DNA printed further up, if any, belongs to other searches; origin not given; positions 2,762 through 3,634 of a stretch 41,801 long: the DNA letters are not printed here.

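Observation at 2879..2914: Strong SD separated from the endolysin start by a GC hairpin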

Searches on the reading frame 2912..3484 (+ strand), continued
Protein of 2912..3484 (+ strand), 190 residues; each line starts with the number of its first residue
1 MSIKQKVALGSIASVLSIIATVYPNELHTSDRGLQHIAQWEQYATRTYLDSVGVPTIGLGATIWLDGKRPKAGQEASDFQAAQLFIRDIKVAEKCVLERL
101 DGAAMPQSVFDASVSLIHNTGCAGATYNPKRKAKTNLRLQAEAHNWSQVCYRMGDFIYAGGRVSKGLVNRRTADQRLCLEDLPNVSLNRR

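Call 28: get_annotated_region(hit=H61, flank=1200)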
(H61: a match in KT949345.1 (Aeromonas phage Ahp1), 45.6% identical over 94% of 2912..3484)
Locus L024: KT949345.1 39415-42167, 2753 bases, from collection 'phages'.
description: Aeromonas phage Ahp1, complete genome.
organism: Aeromonas phage Ahp1 (NCBI taxid 1747286)
taxonomy: Viruses; Duplodnaviria; Heunggongvirae; Uroviricota; Caudoviricetes; Autographiviridae; Melnykvirinae; Ahphunavirus; Ahphunavirus Ahp1
host: Aeromonas hydrophila ATCC 7966; source: sewage; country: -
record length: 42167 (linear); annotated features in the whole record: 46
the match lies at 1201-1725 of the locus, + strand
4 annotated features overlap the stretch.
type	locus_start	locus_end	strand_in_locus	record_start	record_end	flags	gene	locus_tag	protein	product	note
CDS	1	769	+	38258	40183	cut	-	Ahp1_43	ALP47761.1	putative DNA maturase B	gp43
CDS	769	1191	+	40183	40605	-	-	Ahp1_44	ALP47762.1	hypothetical protein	gp44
CDS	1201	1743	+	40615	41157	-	-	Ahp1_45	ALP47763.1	putative endolysin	gp45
CDS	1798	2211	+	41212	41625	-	-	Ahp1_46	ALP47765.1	hypothetical protein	gp46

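Call 29: get_annotated_region(hit=H77, flank=1200)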
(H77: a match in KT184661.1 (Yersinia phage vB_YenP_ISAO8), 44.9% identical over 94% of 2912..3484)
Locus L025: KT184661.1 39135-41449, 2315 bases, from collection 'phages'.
description: Yersinia phage vB_YenP_ISAO8, complete genome.
organism: Yersinia phage vB_YenP_ISAO8 (NCBI taxid 1675027)
taxonomy: Viruses; Duplodnaviria; Heunggongvirae; Uroviricota; Caudoviricetes; Autographiviridae; Melnykvirinae; Aghbyvirus; Aghbyvirus ISAO8
host: Yersinia enterocolitica; source: pig manure; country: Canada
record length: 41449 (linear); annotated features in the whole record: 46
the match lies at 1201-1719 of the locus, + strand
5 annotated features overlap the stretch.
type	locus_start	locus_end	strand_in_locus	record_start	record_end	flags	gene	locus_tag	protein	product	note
CDS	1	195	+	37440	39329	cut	-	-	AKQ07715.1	DNA packaging protein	involved in the packaging of genome monomers into a procapsid using head-to-tail concatemers of genomes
CDS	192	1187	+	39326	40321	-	-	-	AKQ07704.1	hypothetical protein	-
CDS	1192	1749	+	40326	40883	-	-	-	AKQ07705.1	lysin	-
CDS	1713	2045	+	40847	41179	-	-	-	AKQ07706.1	hypothetical protein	-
CDS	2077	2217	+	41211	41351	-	-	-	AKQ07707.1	hypothetical protein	-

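Call 30: get_annotated_region(hit=H81, flank=1200)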
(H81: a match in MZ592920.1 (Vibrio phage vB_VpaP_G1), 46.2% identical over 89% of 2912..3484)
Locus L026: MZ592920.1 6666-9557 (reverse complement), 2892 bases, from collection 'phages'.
description: Vibrio phage vB_VpaP_G1, complete genome.
organism: Vibrio phage vB_VpaP_G1 (NCBI taxid 2862773)
taxonomy: Viruses; Duplodnaviria; Heunggongvirae; Uroviricota; Caudoviricetes; Autographiviridae; Youngvirus; Youngvirus G1
host: Vibrio parahaemolyticus; source: -; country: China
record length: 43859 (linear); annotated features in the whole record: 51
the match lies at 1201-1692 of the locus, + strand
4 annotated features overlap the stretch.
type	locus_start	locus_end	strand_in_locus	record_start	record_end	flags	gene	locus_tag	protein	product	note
CDS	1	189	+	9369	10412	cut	-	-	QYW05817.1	terminase large subunit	terminase large subunit Gp19, DNA packaging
CDS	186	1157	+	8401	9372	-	-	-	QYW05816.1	putative outer capsid protein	-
CDS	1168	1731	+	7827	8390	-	-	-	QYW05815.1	lysin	prophage lysozyme; Phage lysin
CDS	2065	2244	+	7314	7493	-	-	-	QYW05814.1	hypothetical protein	-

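Call 31: get_annotated_region(hit=H83, flank=1200)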
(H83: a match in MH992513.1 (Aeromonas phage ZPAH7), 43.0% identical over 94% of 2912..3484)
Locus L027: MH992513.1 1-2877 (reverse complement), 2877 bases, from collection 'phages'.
description: Aeromonas phage ZPAH7, complete genome.
organism: Aeromonas phage ZPAH7 (NCBI taxid 2420320)
taxonomy: Viruses; Duplodnaviria; Heunggongvirae; Uroviricota; Caudoviricetes; Autographiviridae; Melnykvirinae; Aerosvirus; Aerosvirus ZPAH7
host: Aeromonas hydrophila ZYAH75; source: -; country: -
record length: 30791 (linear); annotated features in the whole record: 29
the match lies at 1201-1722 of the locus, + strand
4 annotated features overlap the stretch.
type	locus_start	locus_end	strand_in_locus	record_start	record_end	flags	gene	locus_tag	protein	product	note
CDS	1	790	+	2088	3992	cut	-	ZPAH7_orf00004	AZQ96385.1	putative DNA maturase B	-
CDS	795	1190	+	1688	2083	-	-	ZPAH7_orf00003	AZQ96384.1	hypothetical protein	-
CDS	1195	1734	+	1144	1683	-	-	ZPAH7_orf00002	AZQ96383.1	lysozyme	-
CDS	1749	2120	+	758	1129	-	-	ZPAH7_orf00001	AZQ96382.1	hypothetical protein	phage Mu protein F-like protein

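Call 34: find_related_loci(query=A1, collection=viral_contigs, flank=1000)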
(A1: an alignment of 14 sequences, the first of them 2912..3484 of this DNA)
Query A1 (190 aa) in viral_contigs; peptide patterns used: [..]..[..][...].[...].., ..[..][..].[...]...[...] (x = any residue, [..] = any of these).
72 stretches matched a pattern; 26 encode a relative of the query (tblastn E <= 1e-3); 26 distinct loci.
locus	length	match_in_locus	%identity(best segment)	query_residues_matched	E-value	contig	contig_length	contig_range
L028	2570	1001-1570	99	1-190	3e-131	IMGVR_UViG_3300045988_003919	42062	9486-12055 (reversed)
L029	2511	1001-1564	84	1-188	2e-111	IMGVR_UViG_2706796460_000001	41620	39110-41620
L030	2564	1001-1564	74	1-188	7e-95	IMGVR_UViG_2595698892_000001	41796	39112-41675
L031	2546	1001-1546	61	1-182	2e-79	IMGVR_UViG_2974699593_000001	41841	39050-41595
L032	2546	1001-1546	60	1-182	3e-79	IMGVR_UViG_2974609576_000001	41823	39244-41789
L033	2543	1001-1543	49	1-181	5e-56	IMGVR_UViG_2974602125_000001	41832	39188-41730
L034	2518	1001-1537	47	2-180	5e-53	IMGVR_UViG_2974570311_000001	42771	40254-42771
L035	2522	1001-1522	43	2-180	5e-48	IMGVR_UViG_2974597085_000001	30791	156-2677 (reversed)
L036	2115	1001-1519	45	2-179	1e-46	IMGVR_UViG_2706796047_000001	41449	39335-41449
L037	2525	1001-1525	46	1-179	5e-46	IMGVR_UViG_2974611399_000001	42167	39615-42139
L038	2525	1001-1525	46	1-179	1e-45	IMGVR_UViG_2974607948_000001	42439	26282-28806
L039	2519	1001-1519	42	2-179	5e-45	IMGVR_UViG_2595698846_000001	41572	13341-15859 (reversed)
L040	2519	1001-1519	41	2-179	1e-44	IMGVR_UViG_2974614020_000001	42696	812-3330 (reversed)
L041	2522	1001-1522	35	1-179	2e-28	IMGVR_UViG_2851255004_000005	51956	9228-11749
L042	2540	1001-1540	35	1-180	4e-25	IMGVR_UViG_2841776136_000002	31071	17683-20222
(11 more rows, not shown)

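Call 35: find_related_loci(query=A1, collection=metagenome_contigs, flank=1000)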
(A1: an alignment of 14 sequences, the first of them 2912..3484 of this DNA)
Query A1 (190 aa) in metagenome_contigs; peptide patterns used: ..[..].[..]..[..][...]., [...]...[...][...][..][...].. (x = any residue, [..] = any of these).
600 stretches matched a pattern (row limit reached: there are more); 366 encode a relative of the query (tblastn E <= 1e-3); the best 80 are kept; 80 distinct loci.
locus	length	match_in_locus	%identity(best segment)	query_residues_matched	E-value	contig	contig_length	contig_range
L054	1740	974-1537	82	1-188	4e-113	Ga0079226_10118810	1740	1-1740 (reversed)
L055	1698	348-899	59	2-185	6e-75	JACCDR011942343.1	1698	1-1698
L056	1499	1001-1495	40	2-171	8e-43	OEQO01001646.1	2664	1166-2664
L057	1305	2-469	42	19-179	9e-40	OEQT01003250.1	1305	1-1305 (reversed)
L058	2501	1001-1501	37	13-182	6e-32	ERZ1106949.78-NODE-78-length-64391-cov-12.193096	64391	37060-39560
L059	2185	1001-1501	36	13-182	7e-31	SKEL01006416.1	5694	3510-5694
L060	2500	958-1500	35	1-179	2e-23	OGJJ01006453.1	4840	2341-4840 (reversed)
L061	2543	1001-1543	34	1-179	6e-23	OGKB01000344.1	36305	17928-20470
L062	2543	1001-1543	34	1-179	6e-22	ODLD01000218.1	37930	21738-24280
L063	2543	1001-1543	34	1-179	2e-21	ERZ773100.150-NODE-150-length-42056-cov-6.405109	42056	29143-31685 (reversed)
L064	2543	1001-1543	34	1-179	1e-21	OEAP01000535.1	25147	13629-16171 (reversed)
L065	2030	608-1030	36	25-177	7e-17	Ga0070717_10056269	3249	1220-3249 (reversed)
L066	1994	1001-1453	33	26-179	9e-17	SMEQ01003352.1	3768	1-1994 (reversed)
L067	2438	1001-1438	32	27-180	2e-16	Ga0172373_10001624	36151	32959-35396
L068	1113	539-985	32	20-179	3e-16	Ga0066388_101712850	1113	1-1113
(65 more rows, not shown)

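Call 60: search_protein_families(library=pfam, proteins=[window:2912-3484:+])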
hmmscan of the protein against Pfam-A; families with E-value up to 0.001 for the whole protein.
window:2912-3484:+ (190 aa): 1 family
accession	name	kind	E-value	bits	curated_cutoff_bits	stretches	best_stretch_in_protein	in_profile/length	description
PF00959.24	Phage_lysozyme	-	1.8e-22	80.4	22.3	1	39-173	2-124/125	Phage lysozyme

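Call 61: get_annotated_region(hit=H55, flank=300)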
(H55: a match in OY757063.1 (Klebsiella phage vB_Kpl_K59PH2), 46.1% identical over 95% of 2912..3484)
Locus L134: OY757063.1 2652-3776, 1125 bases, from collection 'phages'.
description: Klebsiella phage vB_Kpl_K59PH2 genome assembly, chromosome: K59PH2_assembly.
organism: Klebsiella phage vB_Kpl_K59PH2 (NCBI taxid 3071671)
taxonomy: Viruses; Duplodnaviria; Heunggongvirae; Uroviricota; Caudoviricetes; Autographiviridae; Melnykvirinae
host: -; source: -; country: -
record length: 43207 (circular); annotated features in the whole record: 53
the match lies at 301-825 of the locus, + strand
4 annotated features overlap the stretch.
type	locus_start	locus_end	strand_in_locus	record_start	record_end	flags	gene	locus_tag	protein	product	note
CDS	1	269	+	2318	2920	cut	-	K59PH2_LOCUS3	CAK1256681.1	unknown function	source:genemarks_glimmer_phanotate_prodigal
CDS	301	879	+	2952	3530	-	-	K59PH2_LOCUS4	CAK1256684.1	endolysin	source:genemarks_glimmer_phanotate_prodigal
CDS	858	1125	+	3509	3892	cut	-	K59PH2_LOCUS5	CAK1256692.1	Rz-like spanin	source:glimmer_prodigal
CDS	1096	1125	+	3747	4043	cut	-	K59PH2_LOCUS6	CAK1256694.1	Rz-like spanin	source:genemarks_phanotate_glimmer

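Call 62: get_annotated_region(hit=H56, flank=300)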
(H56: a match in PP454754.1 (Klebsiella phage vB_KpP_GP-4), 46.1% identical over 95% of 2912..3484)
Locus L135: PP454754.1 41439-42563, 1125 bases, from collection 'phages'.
description: Klebsiella phage vB_KpP_GP-4, complete genome.
organism: Klebsiella phage vB_KpP_GP-4 (NCBI taxid 3146126)
taxonomy: Viruses; Duplodnaviria; Heunggongvirae; Uroviricota; Caudoviricetes; Autographiviridae; Melnykvirinae
host: Klebsiella pneumoniae KP-20LU; source: hospital wastewaters; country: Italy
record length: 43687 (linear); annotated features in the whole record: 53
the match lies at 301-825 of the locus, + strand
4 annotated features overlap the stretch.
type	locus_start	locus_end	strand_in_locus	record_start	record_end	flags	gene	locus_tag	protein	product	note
CDS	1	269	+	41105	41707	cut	-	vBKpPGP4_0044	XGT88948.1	tail assembly protein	-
CDS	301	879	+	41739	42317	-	-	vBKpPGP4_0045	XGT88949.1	endolysin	Lysozyme activity that degrades host peptidoglycans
CDS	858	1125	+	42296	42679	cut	-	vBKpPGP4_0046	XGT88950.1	hypothetical protein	-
CDS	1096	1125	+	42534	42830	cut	-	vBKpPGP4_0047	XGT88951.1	Rz1 lytic protein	-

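Call 63: get_annotated_region(hit=H79, flank=300)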
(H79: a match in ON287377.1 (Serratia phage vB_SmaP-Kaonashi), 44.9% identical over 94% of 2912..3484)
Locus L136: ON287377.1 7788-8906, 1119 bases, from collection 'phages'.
description: Serratia phage vB_SmaP-Kaonashi, complete genome.
organism: Serratia phage vB_SmaP-Kaonashi (NCBI taxid 2943839)
taxonomy: Viruses; Duplodnaviria; Heunggongvirae; Uroviricota; Caudoviricetes; Autographiviridae; Melnykvirinae; Aghbyvirus
host: Serratia marcescens LVF3; source: sewage; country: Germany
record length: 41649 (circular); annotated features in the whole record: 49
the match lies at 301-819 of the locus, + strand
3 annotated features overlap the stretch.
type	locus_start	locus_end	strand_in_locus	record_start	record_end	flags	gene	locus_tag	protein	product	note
CDS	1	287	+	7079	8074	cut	-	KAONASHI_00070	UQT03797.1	hypothetical protein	-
CDS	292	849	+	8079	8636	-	-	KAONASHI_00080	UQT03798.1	baseplate central spike complex protein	-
CDS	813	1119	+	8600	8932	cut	-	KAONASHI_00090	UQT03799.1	hypothetical protein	-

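Call 64: get_annotated_region(hit=H58, flank=300)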
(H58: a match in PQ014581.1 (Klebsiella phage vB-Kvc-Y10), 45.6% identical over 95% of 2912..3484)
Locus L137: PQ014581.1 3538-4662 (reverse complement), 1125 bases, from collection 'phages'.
description: Klebsiella phage vB-Kvc-Y10, complete genome.
organism: Klebsiella phage vB-Kvc-Y10 (NCBI taxid 3236922)
taxonomy: Viruses; Duplodnaviria; Heunggongvirae; Uroviricota; Caudoviricetes
host: Klebsiella variicola; source: dairy milk sample; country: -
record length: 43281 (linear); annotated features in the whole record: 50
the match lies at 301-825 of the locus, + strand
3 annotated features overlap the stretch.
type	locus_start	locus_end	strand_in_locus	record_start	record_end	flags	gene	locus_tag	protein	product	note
CDS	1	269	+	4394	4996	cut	-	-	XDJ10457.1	tail assembly protein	-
CDS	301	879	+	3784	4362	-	-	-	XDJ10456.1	hypothetical protein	6937_0004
CDS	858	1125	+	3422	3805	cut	-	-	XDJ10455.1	DUF2570 protein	protein of unknown function (DUF2570)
